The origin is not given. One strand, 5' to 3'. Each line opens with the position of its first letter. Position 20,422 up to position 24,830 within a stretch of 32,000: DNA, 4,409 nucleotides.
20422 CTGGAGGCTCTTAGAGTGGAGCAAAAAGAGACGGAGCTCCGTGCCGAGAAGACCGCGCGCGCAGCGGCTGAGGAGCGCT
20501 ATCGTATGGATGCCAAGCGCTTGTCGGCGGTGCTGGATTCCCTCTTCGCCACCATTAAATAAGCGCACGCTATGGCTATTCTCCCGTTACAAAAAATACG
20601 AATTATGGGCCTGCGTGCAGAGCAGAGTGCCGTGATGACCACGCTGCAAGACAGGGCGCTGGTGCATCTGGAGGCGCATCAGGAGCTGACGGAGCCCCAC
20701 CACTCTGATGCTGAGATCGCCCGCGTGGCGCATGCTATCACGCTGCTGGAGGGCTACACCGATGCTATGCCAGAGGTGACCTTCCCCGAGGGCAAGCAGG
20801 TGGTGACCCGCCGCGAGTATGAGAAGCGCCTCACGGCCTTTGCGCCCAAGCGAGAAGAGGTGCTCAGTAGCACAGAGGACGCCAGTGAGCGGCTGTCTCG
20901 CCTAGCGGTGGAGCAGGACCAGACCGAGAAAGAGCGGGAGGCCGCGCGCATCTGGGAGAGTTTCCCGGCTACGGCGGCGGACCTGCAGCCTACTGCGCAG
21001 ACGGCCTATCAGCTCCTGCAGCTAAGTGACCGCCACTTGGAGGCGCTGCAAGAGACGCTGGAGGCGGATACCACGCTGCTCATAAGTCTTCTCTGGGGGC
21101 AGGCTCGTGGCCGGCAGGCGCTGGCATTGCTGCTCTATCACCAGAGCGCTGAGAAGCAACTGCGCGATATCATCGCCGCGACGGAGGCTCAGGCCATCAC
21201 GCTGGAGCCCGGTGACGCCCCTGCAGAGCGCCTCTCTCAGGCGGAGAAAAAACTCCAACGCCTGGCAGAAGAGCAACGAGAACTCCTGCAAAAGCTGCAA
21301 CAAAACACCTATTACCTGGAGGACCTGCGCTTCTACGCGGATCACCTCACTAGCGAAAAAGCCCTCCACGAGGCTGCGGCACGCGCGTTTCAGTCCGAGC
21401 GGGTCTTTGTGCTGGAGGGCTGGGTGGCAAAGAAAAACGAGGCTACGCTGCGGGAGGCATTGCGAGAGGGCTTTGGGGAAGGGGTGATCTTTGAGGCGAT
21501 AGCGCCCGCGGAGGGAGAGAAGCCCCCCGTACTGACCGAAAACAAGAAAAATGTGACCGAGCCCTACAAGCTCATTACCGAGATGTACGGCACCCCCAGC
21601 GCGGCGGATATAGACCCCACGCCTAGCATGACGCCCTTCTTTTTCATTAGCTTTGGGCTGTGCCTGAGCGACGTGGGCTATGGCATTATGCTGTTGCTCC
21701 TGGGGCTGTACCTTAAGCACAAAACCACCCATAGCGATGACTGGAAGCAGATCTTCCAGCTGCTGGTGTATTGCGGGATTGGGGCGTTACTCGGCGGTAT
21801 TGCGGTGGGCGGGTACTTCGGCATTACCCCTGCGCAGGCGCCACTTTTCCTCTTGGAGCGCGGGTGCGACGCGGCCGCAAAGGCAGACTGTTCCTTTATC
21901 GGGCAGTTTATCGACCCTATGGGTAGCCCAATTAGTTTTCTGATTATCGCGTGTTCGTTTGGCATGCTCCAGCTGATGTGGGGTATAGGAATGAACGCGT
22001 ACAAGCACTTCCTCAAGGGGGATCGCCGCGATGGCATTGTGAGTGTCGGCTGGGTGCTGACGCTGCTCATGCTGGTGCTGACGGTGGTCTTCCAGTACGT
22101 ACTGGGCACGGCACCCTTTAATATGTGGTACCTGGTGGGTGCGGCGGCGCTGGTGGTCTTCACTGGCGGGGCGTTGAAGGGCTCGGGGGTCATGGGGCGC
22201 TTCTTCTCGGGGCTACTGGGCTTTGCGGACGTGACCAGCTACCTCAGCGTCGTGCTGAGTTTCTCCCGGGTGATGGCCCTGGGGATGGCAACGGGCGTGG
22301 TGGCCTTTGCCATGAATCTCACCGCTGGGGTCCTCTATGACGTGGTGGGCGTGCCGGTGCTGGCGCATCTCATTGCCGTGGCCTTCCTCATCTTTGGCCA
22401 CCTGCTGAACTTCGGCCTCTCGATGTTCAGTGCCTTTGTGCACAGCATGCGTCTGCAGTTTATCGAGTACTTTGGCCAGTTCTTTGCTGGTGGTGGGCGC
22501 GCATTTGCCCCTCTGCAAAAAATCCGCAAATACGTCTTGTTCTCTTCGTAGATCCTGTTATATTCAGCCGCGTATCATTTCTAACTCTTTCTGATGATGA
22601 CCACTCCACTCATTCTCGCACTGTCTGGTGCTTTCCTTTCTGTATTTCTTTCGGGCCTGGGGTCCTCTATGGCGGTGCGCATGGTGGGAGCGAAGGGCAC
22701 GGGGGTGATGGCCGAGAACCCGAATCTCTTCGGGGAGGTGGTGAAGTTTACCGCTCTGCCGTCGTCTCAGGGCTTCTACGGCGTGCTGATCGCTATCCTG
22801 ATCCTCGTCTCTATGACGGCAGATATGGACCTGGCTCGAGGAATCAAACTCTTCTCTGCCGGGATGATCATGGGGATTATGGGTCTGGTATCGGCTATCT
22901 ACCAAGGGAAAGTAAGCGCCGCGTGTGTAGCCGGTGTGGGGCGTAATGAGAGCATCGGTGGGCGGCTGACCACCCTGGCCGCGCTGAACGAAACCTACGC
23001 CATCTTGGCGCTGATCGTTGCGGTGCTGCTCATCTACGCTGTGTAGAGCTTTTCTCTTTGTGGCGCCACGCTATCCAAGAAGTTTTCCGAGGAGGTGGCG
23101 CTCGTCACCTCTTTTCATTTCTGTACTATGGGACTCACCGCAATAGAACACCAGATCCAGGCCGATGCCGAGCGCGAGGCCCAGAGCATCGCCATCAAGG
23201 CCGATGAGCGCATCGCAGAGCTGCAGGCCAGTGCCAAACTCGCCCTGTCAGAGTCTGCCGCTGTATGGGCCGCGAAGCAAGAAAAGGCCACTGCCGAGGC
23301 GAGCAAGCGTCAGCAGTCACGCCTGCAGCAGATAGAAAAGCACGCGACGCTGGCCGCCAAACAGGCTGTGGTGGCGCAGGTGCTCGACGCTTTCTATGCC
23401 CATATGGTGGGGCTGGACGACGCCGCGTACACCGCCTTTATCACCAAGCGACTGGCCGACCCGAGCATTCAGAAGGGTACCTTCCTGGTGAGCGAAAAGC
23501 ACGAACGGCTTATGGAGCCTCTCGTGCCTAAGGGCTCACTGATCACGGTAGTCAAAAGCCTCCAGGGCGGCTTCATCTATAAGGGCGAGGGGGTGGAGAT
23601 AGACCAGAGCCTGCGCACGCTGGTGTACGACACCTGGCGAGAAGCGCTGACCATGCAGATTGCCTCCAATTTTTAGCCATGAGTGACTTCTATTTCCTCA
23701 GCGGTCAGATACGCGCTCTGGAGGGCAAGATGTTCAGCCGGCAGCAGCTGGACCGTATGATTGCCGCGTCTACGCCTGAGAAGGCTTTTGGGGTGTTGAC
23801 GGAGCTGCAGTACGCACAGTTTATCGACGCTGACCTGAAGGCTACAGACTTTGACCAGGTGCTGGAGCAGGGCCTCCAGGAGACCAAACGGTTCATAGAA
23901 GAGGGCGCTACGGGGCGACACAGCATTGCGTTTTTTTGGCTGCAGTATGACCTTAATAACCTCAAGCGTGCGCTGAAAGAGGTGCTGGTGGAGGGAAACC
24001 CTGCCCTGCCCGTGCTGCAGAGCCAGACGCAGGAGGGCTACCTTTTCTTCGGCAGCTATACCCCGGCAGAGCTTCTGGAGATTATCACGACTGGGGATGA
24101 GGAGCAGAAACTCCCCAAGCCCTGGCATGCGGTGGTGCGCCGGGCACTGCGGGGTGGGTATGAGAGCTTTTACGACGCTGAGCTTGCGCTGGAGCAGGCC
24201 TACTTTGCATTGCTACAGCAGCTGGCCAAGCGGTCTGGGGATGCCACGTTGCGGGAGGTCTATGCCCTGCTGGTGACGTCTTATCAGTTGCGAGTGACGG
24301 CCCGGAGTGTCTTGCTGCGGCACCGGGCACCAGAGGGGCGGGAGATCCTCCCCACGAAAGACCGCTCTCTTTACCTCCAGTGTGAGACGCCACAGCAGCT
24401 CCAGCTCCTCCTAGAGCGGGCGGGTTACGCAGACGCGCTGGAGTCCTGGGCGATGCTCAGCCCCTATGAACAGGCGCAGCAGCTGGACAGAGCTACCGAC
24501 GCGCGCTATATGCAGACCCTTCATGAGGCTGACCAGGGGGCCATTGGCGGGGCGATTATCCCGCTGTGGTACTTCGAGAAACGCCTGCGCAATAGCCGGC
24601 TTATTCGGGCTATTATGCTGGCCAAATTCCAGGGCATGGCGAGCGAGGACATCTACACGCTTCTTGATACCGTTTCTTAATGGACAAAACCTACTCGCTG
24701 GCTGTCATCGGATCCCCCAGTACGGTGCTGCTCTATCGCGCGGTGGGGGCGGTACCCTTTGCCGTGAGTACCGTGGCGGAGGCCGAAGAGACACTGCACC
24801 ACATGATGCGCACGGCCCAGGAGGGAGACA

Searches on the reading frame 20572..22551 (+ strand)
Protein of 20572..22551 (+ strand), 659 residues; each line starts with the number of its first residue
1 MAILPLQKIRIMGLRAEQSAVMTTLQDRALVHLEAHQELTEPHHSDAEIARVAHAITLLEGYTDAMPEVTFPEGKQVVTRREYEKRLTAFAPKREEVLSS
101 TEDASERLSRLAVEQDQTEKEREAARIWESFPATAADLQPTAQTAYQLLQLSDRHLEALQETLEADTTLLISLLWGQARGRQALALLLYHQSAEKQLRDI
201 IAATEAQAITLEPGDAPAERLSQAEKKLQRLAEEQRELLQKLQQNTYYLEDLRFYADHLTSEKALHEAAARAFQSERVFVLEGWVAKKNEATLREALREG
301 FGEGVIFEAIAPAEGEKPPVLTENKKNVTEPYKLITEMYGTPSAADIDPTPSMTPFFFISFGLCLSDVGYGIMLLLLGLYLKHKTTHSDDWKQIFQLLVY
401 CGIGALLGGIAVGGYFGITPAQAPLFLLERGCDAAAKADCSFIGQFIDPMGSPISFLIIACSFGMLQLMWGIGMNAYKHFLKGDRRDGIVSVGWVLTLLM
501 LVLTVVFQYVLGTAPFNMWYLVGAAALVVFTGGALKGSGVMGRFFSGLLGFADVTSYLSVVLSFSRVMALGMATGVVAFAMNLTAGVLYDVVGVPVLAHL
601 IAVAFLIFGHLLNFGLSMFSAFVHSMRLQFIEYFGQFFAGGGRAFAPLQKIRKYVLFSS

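Call 17: search_protein_families(library=pfam, proteins=[window:20572-22551:+], max_evalue=0.01)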
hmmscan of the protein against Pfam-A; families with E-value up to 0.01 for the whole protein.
window:20572-22551:+ (659 aa): 1 family
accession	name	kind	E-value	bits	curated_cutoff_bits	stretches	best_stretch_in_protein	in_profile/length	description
PF01496.24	V_ATPase_I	-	4.7e-20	71.6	30.7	2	191-400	217-434/815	V-type ATPase 116kDa subunit family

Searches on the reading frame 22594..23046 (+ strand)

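Call 17: search_protein_families(library=pfam, proteins=[window:22594-23046:+], max_evalue=0.01)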
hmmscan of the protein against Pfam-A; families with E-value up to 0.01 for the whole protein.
window:22594-23046:+ (150 aa): 1 family
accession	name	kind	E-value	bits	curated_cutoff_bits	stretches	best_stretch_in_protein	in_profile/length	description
PF00137.26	ATP-synt_C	-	2.4e-25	89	24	2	12-70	2-60/60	ATP synthase subunit C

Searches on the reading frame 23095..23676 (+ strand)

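Call 17: search_protein_families(library=pfam, proteins=[window:23095-23676:+], max_evalue=0.01)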
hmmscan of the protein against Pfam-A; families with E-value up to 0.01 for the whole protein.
window:23095-23676:+ (193 aa): 1 family
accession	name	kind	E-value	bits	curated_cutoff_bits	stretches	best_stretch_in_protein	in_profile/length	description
PF01991.23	vATP-synt_E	-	0.0002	21.3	24.2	1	20-117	1-100/199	ATP synthase (E/31 kDa) subunit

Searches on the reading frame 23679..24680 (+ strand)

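Call 17: search_protein_families(library=pfam, proteins=[window:23679-24680:+], max_evalue=0.01)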
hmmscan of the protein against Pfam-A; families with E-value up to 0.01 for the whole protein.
window:23679-24680:+ (333 aa): 1 family
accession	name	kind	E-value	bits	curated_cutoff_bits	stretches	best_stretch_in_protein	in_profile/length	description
PF01992.21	vATP-synt_AC39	-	4.5e-28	99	29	1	8-325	2-336/339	ATP synthase (C/AC39) subunit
